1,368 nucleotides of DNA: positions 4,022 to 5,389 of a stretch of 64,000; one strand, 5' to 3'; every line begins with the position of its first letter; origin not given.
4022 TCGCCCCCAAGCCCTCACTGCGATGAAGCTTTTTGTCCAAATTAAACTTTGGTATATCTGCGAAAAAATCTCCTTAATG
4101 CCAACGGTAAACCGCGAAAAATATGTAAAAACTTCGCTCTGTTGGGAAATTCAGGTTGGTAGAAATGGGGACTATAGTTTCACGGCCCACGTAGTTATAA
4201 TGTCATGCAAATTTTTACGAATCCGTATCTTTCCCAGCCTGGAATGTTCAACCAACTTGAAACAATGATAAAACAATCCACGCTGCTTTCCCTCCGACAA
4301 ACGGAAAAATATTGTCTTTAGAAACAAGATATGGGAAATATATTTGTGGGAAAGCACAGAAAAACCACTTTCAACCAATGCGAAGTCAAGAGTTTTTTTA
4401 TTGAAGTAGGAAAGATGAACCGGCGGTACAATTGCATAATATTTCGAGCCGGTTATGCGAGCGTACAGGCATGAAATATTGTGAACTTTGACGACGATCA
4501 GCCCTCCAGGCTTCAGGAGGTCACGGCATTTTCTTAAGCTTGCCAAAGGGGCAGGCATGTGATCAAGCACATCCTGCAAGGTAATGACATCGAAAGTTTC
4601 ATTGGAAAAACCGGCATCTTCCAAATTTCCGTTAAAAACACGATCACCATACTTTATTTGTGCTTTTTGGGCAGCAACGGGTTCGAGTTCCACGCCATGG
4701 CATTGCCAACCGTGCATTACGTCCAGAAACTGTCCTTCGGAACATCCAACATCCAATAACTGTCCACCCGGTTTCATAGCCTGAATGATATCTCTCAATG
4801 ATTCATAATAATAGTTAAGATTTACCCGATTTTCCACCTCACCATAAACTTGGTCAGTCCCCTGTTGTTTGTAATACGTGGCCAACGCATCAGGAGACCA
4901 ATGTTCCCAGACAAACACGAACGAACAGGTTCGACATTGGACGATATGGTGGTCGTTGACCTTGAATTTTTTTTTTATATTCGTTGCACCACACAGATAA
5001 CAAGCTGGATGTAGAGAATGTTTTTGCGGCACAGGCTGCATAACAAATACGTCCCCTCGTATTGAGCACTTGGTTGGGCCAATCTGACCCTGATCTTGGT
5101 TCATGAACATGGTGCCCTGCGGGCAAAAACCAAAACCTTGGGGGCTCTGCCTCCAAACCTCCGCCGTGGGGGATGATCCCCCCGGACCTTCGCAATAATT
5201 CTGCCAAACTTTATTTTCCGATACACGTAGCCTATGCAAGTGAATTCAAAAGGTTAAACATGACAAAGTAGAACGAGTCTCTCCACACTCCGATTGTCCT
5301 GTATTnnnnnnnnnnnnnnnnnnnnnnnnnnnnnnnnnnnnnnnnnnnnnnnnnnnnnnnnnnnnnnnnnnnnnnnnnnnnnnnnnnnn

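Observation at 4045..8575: AT-rich glycosylation-type cassette (GT2 + YfhO-type GT-C + SAM methyltransferase) embedded in the mamAB operon between mamA and mamQ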

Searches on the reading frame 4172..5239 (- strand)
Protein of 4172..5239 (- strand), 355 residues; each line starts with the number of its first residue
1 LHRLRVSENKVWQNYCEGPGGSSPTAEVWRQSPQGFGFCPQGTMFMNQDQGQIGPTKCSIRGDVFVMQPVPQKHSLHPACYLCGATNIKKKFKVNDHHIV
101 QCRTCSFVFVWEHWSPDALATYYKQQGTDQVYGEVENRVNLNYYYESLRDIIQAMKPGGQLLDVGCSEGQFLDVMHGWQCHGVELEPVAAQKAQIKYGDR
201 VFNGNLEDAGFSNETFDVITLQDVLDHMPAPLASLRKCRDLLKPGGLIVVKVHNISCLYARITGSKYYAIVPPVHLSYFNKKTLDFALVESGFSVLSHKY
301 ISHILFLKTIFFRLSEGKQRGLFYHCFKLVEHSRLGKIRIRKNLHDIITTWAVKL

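Call 3: search_protein_families(library=pfam, proteins=[window:4172-5239:-], max_evalue=0.01)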
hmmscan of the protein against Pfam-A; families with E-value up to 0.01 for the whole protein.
window:4172-5239:- (355 aa): 10 families
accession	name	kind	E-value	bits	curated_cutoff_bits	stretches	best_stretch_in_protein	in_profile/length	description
PF13489.12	Methyltransf_23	-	3.4e-23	82.6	27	1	146-297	7-163/164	Methyltransferase domain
PF08241.18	Methyltransf_11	-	2.1e-16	60.7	21.2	1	162-250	1-95/95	Methyltransferase domain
PF08242.18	Methyltransf_12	-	1.7e-11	45.1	30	1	162-248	1-98/98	Methyltransferase domain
PF13649.12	Methyltransf_25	-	8.1e-11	42.9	27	1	162-246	2-97/97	Methyltransferase domain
PF13847.12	Methyltransf_31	-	1.9e-10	41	27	1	157-254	3-113/145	Methyltransferase domain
PF07021.18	MetW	-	2.4e-06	27.8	21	1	148-235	4-95/193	Methionine biosynthesis protein MetW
PF01209.24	Ubie_methyltran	-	8.8e-05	22.4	20.1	1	201-272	102-174/233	ubiE/COQ5 methyltransferase family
PF01234.23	NNMT_PNMT_TEMT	-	0.00055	19.7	25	0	140-169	174-203/261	NNMT/PNMT/TEMT family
PF08003.17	Methyltransf_9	-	0.0011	18.4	23.8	1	151-256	110-223/315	Protein of unknown function (DUF1698)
PF01728.25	FtsJ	-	0.0057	17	24.1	0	155-214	19-83/181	FtsJ-like methyltransferase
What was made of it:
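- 4172..5110 (-): Class-I SAM-dependent methyltransferase with an N-terminal Zn-ribbon (312 aa from the ATG at 5110). Methyltransf_23, 82.6 bits (call 3).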

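Call 4: search_protein_families(library=ncbifam, proteins=[window:4172-5239:-], max_evalue=0.01)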
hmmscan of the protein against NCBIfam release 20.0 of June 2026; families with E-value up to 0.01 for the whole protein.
window:4172-5239:- (355 aa): 10 families
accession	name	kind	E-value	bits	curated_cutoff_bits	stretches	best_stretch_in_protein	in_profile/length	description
NF045667.1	MTase_DVU1556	equivalog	2.6e-11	43.4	155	1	154-303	19-170/213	DVU_1556 family methyltransferase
TIGR01983.1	UbiG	equivalog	7.4e-09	35.2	102.95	1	126-273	16-177/228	bifunctional 2-polyprenyl-6-hydroxyphenol methylase/3-demethylubiquinol 3-O-methyltransferase UbiG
TIGR02081.1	metW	equivalog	3.4e-07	30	189.5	1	148-235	4-95/194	methionine biosynthesis protein MetW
TIGR04345.1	ovoA_Cterm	equivalog_domain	1e-05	25.2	170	1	214-251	133-170/242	putative 4-mercaptohistidine N1-methyltransferase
TIGR00452.1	TIGR00452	equivalog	1.2e-05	24.3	275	1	145-255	106-224/316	tRNA 5-methoxyuridine(34)/uridine 5-oxyacetic acid(34) synthase CmoB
NF001243.0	PRK00216.1-4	equivalog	1.6e-05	24.4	235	1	201-287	102-189/237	demethylmenaquinone methyltransferase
NF043040.1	corrin_prot_MT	hypoth_equivalog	2.7e-05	23.7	180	1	148-250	31-147/216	corrinoid protein-associated methyltransferase CpaM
TIGR02752.1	MenG_heptapren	equivalog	6.4e-05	22.6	419.85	1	201-281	100-181/231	demethylmenaquinone methyltransferase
NF011650.0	PRK15068.1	equivalog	0.00018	20.5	209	1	145-252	111-227/324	tRNA 5-methoxyuridine(34)/uridine 5-oxyacetic acid(34) synthase CmoB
NF001240.0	PRK00216.1-1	equivalog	0.0017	17.5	378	0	203-250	121-168/251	bifunctional demethylmenaquinone methyltransferase/2-methoxy-6-polyprenyl-1,4-benzoquinol methylase UbiE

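Call 20: find_homologous_proteins(query=window:4172-5110:-)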
Query window:4172-5110:- (312 aa): 223 proteins with E <= 0.001 among 653 candidates; the best 120 are listed.
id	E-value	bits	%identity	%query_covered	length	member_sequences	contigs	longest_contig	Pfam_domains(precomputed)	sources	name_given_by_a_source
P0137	1.2e-199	680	100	93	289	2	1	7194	PF07021.19,PF13847.13,PF13489.13,PF13649.13,PF08241.19,PF08242.19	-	-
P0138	7.1e-122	425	64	90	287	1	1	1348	PF13847.13,PF13489.13,PF13649.13,PF08241.19,PF08242.19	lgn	-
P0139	1.1e-117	411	61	92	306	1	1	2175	PF07021.19,PF13847.13,PF13489.13,PF13649.13,PF08241.19,PF08242.19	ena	-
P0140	4.3e-112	392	60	92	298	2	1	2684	PF13847.13,PF13489.13,PF13649.13,PF08241.19,PF08242.19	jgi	jgi:2-polyprenyl-3-methyl-5-hydroxy-6-metoxy-1,4-benzoquinol methylase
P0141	5.6e-92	326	53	88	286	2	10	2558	PF13847.13,PF13489.13,PF13649.13,PF08241.19,PF08242.19,PF05891.19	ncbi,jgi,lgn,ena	jgi:2-polyprenyl-3-methyl-5-hydroxy-6-metoxy-1,4-benzoquinol methylase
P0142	9.6e-92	326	54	89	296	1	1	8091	PF13847.13,PF13489.13,PF13649.13,PF08241.19,PF08242.19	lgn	-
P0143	2.5e-89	318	51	89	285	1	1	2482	PF13489.13,PF13649.13,PF08241.19,PF08242.19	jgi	jgi:2-polyprenyl-3-methyl-5-hydroxy-6-metoxy-1,4-benzoquinol methylase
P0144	1.4e-88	315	51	92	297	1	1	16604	PF13847.13,PF13489.13,PF13649.13,PF08241.19,PF08242.19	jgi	jgi:SAM-dependent methyltransferase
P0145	4.8e-88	313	49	96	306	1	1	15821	PF13847.13,PF13489.13,PF13649.13,PF08241.19,PF08242.19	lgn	-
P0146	3.5e-87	311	51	89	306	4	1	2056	PF13847.13,PF13489.13,PF13649.13,PF08241.19,PF08242.19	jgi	-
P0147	8.9e-87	309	53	89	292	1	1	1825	PF13847.13,PF13489.13,PF13649.13,PF08241.19,PF08242.19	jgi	jgi:2-polyprenyl-3-methyl-5-hydroxy-6-metoxy-1,4-benzoquinol methylase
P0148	2.1e-86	308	51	89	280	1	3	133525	PF13847.13,PF13489.13,PF13649.13,PF08241.19,PF08242.19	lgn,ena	-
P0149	2.5e-86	308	50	89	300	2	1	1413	PF13847.13,PF13489.13,PF13649.13,PF08241.19,PF08242.19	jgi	jgi:2-polyprenyl-3-methyl-5-hydroxy-6-metoxy-1,4-benzoquinol methylase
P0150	7.4e-86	306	49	91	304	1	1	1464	PF13489.13,PF13649.13,PF08241.19,PF08242.19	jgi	jgi:SAM-dependent methyltransferase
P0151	8.0e-86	306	49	89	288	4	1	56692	PF13847.13,PF13489.13,PF13649.13,PF08241.19,PF08242.19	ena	-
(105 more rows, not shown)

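Call 23: find_encoding_contigs(protein=P0148, flank=6000, max_places=2)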
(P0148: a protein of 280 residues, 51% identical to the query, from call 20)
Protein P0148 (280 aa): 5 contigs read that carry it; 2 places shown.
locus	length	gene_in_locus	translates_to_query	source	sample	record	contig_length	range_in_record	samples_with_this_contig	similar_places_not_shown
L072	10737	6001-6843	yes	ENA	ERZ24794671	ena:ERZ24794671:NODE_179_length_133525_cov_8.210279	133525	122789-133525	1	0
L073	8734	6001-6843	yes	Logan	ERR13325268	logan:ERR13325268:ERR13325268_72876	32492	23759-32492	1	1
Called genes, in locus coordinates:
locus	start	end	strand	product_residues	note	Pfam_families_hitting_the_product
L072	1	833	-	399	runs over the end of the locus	PF00155:Aminotran_1_2, PF01041:DegT_DnrJ_EryC1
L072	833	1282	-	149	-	PF00908:dTDP_sugar_isom, PF05523:FdtA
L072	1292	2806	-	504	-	-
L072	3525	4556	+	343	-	PF13489:Methyltransf_23, PF13847:Methyltransf_31, PF08241:Methyltransf_11, PF08242:Methyltransf_12, PF13649:Methyltransf_25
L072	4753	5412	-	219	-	PF01914:MarC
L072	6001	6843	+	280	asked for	PF13489:Methyltransf_23, PF08241:Methyltransf_11, PF08242:Methyltransf_12, PF13649:Methyltransf_25, PF13847:Methyltransf_31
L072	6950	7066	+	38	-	-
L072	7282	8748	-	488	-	PF02310:B12-binding, PF04055:Radical_SAM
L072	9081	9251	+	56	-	PF13489:Methyltransf_23 (weak)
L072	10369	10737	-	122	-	?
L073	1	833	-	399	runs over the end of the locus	PF00155:Aminotran_1_2, PF01041:DegT_DnrJ_EryC1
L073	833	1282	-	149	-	PF00908:dTDP_sugar_isom, PF05523:FdtA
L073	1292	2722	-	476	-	-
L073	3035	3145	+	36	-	-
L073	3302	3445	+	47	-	-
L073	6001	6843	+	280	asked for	PF13489:Methyltransf_23, PF08241:Methyltransf_11, PF08242:Methyltransf_12, PF13649:Methyltransf_25, PF13847:Methyltransf_31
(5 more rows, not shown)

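Call 24: find_encoding_contigs(protein=P0144, flank=6000, max_places=2)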
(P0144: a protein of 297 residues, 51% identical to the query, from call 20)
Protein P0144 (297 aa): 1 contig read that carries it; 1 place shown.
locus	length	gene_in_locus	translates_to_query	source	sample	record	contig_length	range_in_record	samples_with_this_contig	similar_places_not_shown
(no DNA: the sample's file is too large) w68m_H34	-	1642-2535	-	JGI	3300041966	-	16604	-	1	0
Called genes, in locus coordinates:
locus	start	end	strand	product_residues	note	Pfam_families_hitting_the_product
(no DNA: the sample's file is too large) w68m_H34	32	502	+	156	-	PF02780:Transketolase_C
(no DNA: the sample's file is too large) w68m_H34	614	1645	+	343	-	PF08240:ADH_N, PF16912:Glu_dehyd_C, PF00107:ADH_zinc_N, PF13602:ADH_zinc_N_2 (weak)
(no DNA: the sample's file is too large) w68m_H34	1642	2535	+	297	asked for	PF13489:Methyltransf_23, PF08241:Methyltransf_11, PF08242:Methyltransf_12, PF13649:Methyltransf_25, PF13847:Methyltransf_31 (weak)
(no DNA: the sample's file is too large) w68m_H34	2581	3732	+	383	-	PF13489:Methyltransf_23, PF13847:Methyltransf_31 (weak), PF08241:Methyltransf_11, PF08242:Methyltransf_12 (weak), PF13649:Methyltransf_25 (weak)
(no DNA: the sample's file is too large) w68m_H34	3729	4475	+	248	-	PF00535:Glycos_transf_2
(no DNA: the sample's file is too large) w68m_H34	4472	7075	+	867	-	-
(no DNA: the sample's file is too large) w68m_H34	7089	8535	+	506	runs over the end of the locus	PF01467:CTP_transf_like, PF00294:PfkB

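Call 25: find_encoding_contigs(protein=P0142, flank=6000, max_places=2)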
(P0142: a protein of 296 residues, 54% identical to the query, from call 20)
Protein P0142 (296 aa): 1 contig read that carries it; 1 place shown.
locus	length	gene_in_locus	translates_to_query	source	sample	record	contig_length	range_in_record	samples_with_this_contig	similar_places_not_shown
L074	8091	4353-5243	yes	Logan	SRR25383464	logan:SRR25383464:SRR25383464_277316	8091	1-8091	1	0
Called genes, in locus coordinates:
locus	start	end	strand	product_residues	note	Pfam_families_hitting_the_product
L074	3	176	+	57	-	?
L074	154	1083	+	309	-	PF04321:RmlD_sub_bind, PF01073:3Beta_HSD (faint), PF01370:Epimerase, PF16363:GDP_Man_Dehyd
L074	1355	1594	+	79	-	-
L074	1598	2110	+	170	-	-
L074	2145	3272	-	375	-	PF04055:Radical_SAM, PF13186:SPASM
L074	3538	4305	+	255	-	PF00535:Glycos_transf_2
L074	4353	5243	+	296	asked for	PF13489:Methyltransf_23, PF13847:Methyltransf_31 (faint), PF08241:Methyltransf_11, PF08242:Methyltransf_12, PF13649:Methyltransf_25 (weak)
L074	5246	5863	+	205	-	PF13489:Methyltransf_23, PF02353:CMAS (weak), PF05175:MTS (weak), PF13847:Methyltransf_31, PF13649:Methyltransf_25, PF08241:Methyltransf_11, PF08242:Methyltransf_12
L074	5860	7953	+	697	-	PF13231:PMT_2 (weak)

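Call 37: search_solved_structures(query=window:4172-5110:-, max_evalue=0.0001)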
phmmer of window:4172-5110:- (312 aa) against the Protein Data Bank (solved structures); distinct sequences matched with E-value up to 0.0001: 7.
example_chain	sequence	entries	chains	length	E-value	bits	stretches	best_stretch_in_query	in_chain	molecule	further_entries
3cc8_A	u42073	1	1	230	2.3e-13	53.2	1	100-263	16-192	Putative methyltransferase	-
4kdc_A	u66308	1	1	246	3e-06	29.8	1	115-226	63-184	3-demethylubiquinone-9 3-methyltransferase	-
4kdr_A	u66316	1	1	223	8.8e-06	28.2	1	115-209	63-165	3-demethylubiquinone-9 3-methyltransferase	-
5dpm_A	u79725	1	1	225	9e-06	28.2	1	115-209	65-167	Ubiquinone biosynthesis O-methyltransferase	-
3mgg_A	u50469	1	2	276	3.2e-05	26.4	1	96-215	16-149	Methyltransferase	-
3l8d_A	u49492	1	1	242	3.9e-05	26.1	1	110-208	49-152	Methyltransferase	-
1ve3_A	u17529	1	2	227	9e-05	24.9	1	103-220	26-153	hypothetical protein PH0226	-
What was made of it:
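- On Class I SAM-dependent methyltransferases: Best solved relative is 3cc8, E 2e-13 (call 37).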

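Call 65: find_encoding_contigs(protein=P0140, flank=5000, max_places=2)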
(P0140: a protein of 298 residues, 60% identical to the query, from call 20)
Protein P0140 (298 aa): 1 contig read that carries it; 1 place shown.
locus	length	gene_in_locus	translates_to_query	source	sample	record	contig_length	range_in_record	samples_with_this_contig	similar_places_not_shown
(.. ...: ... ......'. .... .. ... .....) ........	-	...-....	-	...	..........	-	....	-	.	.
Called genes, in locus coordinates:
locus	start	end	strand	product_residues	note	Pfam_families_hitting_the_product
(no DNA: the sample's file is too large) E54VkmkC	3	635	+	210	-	?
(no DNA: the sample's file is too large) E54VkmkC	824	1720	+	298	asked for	PF13489:Methyltransf_23, PF13847:Methyltransf_31, PF08241:Methyltransf_11, PF08242:Methyltransf_12, PF13649:Methyltransf_25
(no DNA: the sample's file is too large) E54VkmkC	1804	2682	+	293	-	?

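Call 66: find_encoding_contigs(protein=P0139, flank=5000, max_places=2)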
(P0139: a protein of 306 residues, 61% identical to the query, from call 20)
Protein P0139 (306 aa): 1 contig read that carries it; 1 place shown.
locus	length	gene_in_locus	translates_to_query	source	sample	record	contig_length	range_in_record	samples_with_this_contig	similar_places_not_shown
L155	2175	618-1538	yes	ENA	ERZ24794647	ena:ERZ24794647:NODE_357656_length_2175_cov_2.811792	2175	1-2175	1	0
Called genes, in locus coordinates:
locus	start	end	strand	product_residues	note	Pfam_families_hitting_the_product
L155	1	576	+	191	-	?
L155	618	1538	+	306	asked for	PF13489:Methyltransf_23, PF07021:MetW (weak), PF08241:Methyltransf_11, PF08242:Methyltransf_12, PF13649:Methyltransf_25, PF13847:Methyltransf_31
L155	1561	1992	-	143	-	-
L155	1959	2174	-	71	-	?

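Call 67: find_encoding_contigs(protein=P0138, flank=5000, max_places=2)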
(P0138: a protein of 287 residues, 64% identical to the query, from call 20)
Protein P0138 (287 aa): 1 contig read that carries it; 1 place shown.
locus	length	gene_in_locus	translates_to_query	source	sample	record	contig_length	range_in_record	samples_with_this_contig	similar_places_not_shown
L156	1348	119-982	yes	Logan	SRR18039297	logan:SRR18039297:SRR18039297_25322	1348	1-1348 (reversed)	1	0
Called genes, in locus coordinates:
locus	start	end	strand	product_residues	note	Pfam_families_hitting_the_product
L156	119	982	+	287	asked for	PF13489:Methyltransf_23, PF13847:Methyltransf_31, PF08241:Methyltransf_11, PF08242:Methyltransf_12, PF13649:Methyltransf_25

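Call 69: search_protein_families(library=pfam, proteins=[L155:1-573:+], max_evalue=0.001)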
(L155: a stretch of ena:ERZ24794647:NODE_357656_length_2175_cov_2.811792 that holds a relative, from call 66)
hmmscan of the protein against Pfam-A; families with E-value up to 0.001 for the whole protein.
L155:1-573:+ (191 aa): 1 family
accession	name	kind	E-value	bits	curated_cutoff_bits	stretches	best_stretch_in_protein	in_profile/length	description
PF01041.23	DegT_DnrJ_EryC1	-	1.6e-29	103.7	19.8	1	25-184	201-358/360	DegT/DnrJ/EryC1/StrS aminotransferase family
